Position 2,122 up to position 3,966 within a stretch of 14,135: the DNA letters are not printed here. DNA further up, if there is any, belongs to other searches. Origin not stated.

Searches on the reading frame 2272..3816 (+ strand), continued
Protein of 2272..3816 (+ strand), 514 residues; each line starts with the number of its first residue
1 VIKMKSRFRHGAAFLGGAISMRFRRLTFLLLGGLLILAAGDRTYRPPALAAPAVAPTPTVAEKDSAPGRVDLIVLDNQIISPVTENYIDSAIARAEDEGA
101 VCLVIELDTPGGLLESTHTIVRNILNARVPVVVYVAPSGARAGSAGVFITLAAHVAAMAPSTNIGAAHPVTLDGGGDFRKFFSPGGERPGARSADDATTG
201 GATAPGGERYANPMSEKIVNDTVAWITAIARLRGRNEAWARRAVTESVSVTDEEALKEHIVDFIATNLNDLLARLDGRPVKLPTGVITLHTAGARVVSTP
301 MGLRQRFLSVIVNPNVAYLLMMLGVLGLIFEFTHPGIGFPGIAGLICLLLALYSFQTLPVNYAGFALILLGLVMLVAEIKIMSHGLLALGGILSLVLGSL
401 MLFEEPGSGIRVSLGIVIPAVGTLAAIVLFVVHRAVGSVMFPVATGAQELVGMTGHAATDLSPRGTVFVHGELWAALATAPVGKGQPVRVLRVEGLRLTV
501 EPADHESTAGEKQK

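Call 54: search_solved_structures(query=window:2332-3813:+, max_evalue=0.001, show_alignments=2)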
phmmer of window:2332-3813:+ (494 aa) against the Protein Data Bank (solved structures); distinct sequences matched with E-value up to 0.001: 4.
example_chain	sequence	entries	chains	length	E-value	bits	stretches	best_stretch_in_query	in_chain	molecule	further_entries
2deo_A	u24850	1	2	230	8.5e-32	113.7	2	58-150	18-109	441aa long hypothetical nfeD protein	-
6m4b_A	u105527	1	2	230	2.3e-31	112.3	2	58-150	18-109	Membrane-bound protease PH1510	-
3bpp_A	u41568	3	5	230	3.1e-31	111.9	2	58-151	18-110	1510-N membrane protease | 441aa long hypothetical nfeD protein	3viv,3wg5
3wwv_A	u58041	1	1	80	1.7e-07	33.6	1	424-482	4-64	Stomatin operon partner protein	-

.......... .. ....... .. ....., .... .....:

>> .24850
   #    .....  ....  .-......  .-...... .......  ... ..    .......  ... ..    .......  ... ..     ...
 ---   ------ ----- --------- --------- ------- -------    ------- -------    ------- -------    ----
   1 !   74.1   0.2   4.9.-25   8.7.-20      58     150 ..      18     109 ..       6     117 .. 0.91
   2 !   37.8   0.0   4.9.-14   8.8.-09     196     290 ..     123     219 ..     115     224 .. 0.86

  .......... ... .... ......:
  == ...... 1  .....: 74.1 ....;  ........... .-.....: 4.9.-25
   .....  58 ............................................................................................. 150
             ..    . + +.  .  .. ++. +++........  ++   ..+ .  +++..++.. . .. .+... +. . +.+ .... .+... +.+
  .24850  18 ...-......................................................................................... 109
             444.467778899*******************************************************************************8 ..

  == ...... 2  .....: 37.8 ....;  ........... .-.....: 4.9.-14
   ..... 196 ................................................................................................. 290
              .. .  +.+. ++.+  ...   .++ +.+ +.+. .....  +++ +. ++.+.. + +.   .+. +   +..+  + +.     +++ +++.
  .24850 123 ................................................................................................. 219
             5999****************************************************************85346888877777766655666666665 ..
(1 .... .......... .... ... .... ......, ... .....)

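Call 70: find_encoding_contigs(protein=P0136, flank=3000, max_places=1)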
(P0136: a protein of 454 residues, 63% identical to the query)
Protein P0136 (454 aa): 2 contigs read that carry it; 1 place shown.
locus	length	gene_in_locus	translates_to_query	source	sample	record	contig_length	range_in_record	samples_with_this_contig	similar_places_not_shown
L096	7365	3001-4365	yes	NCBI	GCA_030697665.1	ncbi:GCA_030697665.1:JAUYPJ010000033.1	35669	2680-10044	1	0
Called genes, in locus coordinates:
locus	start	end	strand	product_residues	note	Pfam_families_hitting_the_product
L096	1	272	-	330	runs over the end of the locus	PF25231:DUF7847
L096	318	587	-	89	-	PF08712:Nfu_N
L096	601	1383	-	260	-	PF14808:TMEM164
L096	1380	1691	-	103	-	-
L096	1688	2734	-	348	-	PF01261:AP_endonuc_2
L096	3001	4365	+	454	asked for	PF25145:NfeD1b_N, PF24961:NfeD_membrane, PF01957:NfeD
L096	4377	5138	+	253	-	PF01145:Band_7, PF13421:Band_7_1 (weak)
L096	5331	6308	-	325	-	PF03255:ACCA, PF01039:Carboxyl_trans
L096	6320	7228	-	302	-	PF13424:TPR_12 (weak), PF13428:TPR_14 (faint), PF13432:TPR_16 (weak), PF14559:TPR_19 (weak), PF13174:TPR_6 (weak), PF01476:LysM, PF03734:YkuD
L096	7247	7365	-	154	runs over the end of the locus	PF02681:DUF212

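Call 71: find_encoding_contigs(protein=P0146, flank=3000, max_places=1)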
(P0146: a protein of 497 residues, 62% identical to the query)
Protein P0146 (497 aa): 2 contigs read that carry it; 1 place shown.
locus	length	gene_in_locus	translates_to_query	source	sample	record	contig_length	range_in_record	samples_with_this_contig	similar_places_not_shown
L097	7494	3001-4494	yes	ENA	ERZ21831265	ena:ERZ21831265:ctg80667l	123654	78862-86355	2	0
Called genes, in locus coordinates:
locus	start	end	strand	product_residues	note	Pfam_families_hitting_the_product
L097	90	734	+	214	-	-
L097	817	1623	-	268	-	PF00459:Inositol_P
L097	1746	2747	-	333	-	-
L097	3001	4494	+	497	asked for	PF25145:NfeD1b_N, PF24961:NfeD_membrane, PF01957:NfeD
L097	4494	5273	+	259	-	PF01145:Band_7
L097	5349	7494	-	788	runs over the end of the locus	PF08309:LVIVD (faint), PF09826:Beta_propel (faint)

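Call 72: find_encoding_contigs(protein=P0181, flank=3000, max_places=1)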
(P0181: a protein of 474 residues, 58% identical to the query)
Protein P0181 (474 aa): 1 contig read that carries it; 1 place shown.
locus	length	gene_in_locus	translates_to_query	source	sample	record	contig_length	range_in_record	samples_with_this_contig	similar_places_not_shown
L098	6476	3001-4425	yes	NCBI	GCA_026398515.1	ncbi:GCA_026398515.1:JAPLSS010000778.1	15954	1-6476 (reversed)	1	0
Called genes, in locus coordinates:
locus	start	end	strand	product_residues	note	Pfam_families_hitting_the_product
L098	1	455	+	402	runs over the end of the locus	PF12704:MacB_PCD, PF02687:FtsX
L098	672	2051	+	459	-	PF25917:BSH_RND, PF25954:Beta-barrel_RND_2 (faint), PF25967:RND-MFP_C (weak)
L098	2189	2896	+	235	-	PF02463:SMC_N (weak), PF00005:ABC_tran, PF13304:AAA_21 (faint)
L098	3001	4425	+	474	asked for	PF25145:NfeD1b_N, PF24961:NfeD_membrane, PF01957:NfeD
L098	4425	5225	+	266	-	PF01145:Band_7, PF13421:Band_7_1 (faint)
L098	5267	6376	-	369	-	PF25182:NonGDSL (faint), PF00657:Lipase_GDSL (weak), PF13472:Lipase_GDSL_2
